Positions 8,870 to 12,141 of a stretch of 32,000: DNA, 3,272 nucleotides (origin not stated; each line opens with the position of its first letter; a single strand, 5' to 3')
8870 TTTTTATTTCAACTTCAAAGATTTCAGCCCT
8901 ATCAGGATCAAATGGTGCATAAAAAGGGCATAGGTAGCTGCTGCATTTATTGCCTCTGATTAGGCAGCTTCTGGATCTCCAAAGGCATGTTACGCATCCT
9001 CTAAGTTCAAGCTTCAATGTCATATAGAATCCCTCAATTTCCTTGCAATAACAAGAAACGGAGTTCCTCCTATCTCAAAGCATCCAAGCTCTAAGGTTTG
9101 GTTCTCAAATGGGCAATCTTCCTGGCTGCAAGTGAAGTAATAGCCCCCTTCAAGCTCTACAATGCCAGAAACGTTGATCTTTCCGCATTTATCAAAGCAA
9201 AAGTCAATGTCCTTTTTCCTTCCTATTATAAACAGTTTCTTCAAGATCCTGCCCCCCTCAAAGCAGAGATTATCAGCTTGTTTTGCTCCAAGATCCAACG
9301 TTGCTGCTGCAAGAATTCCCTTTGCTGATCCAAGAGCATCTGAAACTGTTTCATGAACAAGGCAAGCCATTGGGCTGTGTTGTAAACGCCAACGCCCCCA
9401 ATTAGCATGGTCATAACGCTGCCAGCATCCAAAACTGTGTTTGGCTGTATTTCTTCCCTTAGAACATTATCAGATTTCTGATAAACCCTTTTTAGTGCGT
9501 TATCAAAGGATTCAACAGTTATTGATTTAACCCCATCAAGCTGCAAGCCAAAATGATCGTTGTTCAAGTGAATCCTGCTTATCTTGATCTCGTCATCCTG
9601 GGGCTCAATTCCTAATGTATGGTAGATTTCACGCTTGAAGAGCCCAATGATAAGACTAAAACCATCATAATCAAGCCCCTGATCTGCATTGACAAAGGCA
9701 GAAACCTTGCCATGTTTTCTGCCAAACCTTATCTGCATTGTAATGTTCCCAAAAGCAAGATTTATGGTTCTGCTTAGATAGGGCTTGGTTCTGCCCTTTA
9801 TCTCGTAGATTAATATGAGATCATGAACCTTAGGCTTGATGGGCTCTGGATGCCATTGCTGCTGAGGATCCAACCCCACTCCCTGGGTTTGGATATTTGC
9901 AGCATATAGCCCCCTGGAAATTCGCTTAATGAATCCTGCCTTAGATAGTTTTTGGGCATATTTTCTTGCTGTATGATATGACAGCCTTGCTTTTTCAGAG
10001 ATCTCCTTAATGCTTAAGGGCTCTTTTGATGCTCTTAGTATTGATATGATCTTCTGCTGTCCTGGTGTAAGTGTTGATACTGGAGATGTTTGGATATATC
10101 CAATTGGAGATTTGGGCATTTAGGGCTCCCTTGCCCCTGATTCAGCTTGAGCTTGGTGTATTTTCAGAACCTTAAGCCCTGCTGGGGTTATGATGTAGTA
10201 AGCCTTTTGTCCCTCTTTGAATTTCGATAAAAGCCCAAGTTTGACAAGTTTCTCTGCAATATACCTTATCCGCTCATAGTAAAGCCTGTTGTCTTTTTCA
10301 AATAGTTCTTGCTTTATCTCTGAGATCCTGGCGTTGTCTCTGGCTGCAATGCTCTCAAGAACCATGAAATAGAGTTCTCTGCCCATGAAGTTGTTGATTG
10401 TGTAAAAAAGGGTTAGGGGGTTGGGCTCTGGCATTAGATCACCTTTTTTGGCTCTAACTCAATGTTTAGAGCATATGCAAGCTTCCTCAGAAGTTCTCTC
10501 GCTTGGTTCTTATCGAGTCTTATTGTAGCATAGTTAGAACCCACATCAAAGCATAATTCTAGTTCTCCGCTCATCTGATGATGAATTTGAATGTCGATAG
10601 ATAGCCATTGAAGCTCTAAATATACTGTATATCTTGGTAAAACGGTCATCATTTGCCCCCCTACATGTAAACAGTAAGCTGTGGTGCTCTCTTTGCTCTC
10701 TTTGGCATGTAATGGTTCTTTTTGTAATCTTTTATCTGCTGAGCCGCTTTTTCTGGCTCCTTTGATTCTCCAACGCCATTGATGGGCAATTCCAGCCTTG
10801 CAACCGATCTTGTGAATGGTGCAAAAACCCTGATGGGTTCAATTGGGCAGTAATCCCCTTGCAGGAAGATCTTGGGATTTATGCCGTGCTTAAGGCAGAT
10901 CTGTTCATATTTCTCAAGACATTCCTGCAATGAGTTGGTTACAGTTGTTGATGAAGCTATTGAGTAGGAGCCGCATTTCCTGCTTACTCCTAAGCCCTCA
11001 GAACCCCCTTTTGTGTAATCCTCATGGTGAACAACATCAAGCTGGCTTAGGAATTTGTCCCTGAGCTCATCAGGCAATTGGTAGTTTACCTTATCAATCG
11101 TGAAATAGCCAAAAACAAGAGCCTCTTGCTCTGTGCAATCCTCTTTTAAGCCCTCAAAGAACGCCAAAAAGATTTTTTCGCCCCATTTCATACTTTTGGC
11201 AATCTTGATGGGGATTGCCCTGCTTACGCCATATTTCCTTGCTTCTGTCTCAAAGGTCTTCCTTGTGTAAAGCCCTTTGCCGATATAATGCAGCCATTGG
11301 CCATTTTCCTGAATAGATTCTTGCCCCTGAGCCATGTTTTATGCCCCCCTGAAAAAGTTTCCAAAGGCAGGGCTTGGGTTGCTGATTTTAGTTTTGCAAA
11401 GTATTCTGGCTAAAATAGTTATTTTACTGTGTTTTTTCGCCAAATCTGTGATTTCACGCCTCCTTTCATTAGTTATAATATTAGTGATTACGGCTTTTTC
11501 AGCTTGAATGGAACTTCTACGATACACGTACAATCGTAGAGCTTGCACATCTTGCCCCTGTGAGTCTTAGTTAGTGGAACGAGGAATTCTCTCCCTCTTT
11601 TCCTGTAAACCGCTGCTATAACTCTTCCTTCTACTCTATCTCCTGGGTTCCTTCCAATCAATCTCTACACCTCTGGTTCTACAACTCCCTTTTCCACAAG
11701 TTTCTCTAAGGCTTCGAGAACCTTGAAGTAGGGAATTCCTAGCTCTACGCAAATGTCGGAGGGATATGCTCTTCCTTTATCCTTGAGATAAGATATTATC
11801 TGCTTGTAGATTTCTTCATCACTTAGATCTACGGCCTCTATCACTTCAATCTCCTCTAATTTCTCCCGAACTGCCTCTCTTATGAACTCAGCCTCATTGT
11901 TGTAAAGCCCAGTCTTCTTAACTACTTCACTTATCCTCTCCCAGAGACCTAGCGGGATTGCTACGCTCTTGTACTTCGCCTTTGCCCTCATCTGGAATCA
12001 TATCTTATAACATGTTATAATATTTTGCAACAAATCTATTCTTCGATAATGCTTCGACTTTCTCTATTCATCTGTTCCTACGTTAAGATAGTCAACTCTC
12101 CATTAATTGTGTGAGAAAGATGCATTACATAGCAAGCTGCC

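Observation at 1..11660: Compositionally distinct 11.6-kb ORFan block abutting host genes, with no integrase, tRNA or att visible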

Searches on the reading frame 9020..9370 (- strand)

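Call 40: search_protein_families(library=phrogs, max_evalue=1, proteins=[window:9020-9370:-])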
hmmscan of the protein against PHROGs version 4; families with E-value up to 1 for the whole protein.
window:9020-9370:- (116 aa): 2 families
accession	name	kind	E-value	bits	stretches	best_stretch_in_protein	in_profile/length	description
phrog_12954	-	unknown function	0.12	13.7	1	36-79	14-56/86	-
phrog_14498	-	unknown function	0.16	13.3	1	70-110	45-86/103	-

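Call 41: search_protein_families(library=pfam, max_evalue=1, proteins=[window:9020-9370:-])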
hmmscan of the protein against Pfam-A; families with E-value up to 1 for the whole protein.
window:9020-9370:- (116 aa): 0 families

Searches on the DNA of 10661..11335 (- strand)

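Call 102: search_rna_families(source=L064, start=9300, end=9700, threshold=evalue, max_evalue=1, show_alignments=2)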
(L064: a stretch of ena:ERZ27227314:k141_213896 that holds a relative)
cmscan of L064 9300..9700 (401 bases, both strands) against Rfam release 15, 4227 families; matches with E-value up to 1: 1.
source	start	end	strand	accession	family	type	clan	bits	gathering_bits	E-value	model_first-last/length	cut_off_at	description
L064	9436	9620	-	RF01743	leu-phe_leader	Cis-reg; leader;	-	19.6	70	0.78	1-162/162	no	leu/phe leader RNA from Lactococcus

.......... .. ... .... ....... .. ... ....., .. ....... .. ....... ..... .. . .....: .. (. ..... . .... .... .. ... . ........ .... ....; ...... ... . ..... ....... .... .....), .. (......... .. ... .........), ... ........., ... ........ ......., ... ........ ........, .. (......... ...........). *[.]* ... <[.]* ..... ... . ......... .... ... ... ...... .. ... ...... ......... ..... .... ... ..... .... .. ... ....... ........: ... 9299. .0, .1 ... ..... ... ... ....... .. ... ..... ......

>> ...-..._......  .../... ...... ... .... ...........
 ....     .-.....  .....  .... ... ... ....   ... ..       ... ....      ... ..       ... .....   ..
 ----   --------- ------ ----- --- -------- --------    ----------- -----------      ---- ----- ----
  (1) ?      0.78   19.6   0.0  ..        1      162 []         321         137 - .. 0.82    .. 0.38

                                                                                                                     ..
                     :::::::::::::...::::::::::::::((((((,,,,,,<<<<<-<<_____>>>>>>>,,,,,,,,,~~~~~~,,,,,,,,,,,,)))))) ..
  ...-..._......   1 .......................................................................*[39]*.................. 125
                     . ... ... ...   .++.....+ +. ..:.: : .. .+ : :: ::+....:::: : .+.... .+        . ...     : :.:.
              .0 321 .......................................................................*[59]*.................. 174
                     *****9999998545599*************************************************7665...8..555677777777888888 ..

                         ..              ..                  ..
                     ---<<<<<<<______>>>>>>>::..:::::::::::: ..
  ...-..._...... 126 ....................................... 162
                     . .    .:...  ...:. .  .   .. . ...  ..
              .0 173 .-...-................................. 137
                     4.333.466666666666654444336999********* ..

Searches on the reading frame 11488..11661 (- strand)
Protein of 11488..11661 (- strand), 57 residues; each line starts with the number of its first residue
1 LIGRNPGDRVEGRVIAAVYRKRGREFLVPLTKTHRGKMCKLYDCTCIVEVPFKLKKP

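Call 72: find_encoding_contigs(protein=window:11488-11661:-, flank=10000, max_places=10)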
Protein window:11488-11661:- (57 aa): 1 contig read that carries it; 1 place shown.
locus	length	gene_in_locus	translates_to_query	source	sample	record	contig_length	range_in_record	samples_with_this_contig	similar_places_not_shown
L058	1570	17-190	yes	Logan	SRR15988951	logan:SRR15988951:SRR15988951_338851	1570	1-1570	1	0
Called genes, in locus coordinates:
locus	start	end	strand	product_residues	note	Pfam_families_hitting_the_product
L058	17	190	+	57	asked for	-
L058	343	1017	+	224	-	-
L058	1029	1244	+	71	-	-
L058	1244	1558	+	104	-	-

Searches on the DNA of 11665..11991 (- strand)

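Call 92: search_rna_families(sources=[L011, L013, L055], threshold=evalue, max_evalue=1)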
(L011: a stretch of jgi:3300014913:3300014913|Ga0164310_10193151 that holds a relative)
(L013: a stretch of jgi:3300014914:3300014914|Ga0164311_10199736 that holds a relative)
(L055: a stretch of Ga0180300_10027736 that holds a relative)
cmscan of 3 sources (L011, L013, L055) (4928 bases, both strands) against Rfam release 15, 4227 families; matches with E-value up to 1: 0.
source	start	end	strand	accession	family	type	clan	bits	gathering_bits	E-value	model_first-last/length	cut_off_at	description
